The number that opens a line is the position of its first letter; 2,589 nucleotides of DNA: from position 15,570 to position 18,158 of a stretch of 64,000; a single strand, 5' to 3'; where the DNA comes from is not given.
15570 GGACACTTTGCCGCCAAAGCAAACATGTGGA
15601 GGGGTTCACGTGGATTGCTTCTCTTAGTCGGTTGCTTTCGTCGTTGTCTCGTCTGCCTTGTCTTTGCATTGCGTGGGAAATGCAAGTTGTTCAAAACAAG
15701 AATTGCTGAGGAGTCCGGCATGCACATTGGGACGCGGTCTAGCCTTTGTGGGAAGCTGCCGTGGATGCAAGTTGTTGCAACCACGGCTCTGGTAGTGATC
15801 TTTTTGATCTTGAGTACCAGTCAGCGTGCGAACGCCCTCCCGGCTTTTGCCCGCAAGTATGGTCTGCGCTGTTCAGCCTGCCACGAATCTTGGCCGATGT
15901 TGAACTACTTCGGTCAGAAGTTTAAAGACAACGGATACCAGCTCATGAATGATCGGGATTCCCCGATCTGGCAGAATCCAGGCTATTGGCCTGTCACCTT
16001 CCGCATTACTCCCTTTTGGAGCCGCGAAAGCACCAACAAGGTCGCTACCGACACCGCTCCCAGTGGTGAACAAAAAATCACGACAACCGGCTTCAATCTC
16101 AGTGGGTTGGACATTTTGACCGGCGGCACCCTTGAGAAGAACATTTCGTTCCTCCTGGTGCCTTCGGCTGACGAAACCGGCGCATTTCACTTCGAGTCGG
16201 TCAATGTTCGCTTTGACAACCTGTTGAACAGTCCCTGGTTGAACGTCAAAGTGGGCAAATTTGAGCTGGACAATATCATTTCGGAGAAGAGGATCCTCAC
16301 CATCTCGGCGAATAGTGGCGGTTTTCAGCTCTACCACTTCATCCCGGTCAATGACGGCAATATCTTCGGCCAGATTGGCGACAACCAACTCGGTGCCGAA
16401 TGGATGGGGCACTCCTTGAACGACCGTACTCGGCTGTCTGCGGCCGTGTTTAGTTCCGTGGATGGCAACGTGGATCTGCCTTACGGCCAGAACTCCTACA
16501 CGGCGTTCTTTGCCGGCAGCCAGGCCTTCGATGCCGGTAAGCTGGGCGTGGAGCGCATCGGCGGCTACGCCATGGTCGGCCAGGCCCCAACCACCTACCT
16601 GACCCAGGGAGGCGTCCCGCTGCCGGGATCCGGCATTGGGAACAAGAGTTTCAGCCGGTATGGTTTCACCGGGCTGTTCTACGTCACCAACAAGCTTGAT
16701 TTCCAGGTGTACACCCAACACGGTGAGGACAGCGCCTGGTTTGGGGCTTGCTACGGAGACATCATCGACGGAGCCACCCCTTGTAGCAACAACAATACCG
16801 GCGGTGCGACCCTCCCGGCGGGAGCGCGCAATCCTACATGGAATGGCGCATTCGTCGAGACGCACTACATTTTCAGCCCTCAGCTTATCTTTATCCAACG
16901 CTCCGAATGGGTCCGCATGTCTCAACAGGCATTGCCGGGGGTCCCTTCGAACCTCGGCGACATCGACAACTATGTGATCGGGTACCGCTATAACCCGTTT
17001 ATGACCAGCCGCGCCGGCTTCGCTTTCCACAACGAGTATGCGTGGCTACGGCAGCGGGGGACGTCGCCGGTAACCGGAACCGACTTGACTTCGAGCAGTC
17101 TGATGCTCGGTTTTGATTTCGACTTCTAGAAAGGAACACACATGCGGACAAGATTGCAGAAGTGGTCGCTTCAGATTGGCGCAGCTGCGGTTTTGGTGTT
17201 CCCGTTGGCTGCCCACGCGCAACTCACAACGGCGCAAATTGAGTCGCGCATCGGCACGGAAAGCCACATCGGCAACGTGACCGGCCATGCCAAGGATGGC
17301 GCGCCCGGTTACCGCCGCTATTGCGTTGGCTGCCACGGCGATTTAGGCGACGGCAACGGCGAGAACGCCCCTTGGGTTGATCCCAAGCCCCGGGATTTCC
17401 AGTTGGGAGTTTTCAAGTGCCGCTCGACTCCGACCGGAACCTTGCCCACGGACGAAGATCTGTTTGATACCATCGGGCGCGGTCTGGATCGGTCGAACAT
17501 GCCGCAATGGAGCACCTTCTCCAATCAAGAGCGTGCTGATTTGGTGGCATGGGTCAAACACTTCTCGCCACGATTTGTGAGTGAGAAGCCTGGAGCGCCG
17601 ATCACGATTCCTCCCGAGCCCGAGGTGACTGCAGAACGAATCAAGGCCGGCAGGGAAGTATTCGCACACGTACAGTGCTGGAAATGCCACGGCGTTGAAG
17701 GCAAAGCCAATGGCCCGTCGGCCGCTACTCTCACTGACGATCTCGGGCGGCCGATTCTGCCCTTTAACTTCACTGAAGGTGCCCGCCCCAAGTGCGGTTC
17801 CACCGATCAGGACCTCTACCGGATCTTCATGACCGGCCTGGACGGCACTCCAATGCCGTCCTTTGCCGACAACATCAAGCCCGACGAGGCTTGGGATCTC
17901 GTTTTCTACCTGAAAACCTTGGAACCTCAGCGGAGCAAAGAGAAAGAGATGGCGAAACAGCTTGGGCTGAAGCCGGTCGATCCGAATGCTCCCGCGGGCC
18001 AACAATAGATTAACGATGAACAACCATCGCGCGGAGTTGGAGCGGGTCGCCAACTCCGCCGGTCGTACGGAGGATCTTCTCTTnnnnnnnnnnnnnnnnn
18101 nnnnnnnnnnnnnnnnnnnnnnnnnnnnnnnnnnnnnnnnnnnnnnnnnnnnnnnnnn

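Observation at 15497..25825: rus-operon-like cluster: fused cytochrome-porin, dihaem cytochrome c, blue copper protein and aa3-type oxidase in one co-directional unit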

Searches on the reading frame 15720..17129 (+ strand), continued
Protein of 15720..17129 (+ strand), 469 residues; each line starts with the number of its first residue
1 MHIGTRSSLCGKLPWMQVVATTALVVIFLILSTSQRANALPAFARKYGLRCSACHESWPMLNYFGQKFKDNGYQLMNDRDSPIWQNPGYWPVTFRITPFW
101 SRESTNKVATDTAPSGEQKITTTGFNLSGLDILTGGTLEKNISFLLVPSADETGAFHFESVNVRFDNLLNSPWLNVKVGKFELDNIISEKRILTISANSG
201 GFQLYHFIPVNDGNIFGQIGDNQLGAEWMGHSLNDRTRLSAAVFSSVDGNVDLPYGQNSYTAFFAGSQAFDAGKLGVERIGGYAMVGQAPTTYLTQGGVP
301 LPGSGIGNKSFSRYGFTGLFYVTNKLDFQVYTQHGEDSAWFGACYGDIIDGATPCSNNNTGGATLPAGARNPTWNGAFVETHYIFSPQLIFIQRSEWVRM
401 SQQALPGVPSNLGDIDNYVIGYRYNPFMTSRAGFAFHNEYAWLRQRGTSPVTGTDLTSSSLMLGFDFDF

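Call 94: find_encoding_contigs(protein=P0332, flank=9000, max_places=1)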
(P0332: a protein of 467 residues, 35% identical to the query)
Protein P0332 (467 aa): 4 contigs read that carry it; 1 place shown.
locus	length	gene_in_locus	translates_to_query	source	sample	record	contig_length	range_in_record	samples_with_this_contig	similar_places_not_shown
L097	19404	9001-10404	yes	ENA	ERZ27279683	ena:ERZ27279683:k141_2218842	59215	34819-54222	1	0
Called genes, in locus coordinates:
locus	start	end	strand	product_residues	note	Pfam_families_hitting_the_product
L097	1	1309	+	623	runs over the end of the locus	PF02922:CBM_48, PF00128:Alpha-amylase, PF11941:DUF3459 (weak)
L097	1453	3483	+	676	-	PF12439:GDE_N, PF06202:GDE_C, PF17389:Bac_rhamnosid6H (weak), PF22422:MGH1-like_GH (weak)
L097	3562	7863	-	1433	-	-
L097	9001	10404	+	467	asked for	-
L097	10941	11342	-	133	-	PF00355:Rieske, PF13806:Rieske_2, PF22543:Rieske_4 (weak)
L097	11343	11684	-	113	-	PF02943:FeThRed_B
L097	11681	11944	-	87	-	PF00462:Glutaredoxin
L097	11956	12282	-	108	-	PF00355:Rieske, PF13806:Rieske_2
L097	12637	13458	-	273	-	PF07690:MFS_1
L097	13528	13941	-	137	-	PF00083:Sugar_tr (weak), PF07690:MFS_1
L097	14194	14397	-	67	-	PF01609:DDE_Tnp_1 (weak)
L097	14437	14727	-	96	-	-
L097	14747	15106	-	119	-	-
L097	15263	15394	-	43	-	-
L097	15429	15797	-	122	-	PF08388:GIIM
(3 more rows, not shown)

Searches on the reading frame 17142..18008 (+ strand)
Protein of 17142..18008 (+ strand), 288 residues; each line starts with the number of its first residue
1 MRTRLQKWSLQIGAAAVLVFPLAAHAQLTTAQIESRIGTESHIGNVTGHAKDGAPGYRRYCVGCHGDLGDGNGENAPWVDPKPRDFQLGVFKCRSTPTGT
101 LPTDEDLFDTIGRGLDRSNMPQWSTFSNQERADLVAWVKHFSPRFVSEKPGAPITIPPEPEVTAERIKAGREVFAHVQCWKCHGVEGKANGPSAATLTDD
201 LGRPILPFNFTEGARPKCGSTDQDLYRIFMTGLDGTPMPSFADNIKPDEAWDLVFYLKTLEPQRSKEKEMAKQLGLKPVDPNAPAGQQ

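Call 4: search_protein_families(library=pfam, proteins=[window:17142-18008:+], max_evalue=0.01)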
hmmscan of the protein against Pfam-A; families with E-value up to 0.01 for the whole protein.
window:17142-18008:+ (288 aa): 2 families
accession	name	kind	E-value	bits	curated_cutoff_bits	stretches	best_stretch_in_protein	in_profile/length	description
PF13442.11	Cytochrome_CBB3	-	2.5e-19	69.8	27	2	50-138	3-68/68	Cytochrome C oxidase, cbb3-type, subunit III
PF00034.26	Cytochrom_C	-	2.3e-18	67.7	21.3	2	168-260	2-89/90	Cytochrome c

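Call 5: search_protein_families(library=ncbifam, proteins=[window:17142-18008:+], max_evalue=0.01)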
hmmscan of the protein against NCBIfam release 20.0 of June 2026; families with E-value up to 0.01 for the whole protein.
window:17142-18008:+ (288 aa): 9 families
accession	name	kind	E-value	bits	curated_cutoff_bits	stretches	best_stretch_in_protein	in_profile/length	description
NF011054.0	PRK14486.1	equivalog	2.6e-13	50.1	447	2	164-260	212-290/294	putative bifunctional cbb3-type cytochrome c oxidase subunit II/cytochrome c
NF033864.1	cytochrome579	equivalog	4.6e-13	49.3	280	2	142-257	24-136/179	cytochrome 579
NF050122.1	bc1_QcrC_actin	exception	2.3e-09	36.9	200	0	163-193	37-68/253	cytochrome bc1 complex diheme cytochrome c subunit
TIGR00782.1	ccoP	equivalog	6.1e-08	32.3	179.95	1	160-201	196-237/285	cytochrome-c oxidase, cbb3-type subunit III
TIGR03872.1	cytochrome_MoxG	equivalog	1.1e-06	28.7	147.8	0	103-141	83-121/133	cytochrome c(L), periplasmic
NF045773.1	cytochro_C550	exception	0.00077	19.4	125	0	46-77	45-74/118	cytochrome c550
NF040606.1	CytoC_perox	subfamily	0.0021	17.3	150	0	160-188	291-318/524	di-heme-cytochrome C peroxidase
NF045774.1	cytochro_C551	exception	0.0058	16.6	118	0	22-67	16-56/110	cytochrome c551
TIGR04494.1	c550_PedF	equivalog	0.0095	15.8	122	0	164-259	48-129/133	cytochrome c-550 PedF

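Call 19: search_solved_structures(query=window:17142-18008:+, max_evalue=0.01, show_alignments=1)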
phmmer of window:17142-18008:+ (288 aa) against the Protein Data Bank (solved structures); distinct sequences matched with E-value up to 0.01: 5.
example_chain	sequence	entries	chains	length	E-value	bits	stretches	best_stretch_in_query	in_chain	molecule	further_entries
6h5l_B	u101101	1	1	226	1.3e-56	195.3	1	51-264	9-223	Conserved hypothetical cytochrome protein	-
9vr0_A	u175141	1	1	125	0.00074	22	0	51-85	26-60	Cytochrome c552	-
7o9u_A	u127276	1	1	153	0.0012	21.3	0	167-258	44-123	Cytochrome c552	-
8q7r_U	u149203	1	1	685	0.0058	19.1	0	101-169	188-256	Ubiquitin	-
8pql_U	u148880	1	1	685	0.0093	18.4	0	101-170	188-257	Ubiquitin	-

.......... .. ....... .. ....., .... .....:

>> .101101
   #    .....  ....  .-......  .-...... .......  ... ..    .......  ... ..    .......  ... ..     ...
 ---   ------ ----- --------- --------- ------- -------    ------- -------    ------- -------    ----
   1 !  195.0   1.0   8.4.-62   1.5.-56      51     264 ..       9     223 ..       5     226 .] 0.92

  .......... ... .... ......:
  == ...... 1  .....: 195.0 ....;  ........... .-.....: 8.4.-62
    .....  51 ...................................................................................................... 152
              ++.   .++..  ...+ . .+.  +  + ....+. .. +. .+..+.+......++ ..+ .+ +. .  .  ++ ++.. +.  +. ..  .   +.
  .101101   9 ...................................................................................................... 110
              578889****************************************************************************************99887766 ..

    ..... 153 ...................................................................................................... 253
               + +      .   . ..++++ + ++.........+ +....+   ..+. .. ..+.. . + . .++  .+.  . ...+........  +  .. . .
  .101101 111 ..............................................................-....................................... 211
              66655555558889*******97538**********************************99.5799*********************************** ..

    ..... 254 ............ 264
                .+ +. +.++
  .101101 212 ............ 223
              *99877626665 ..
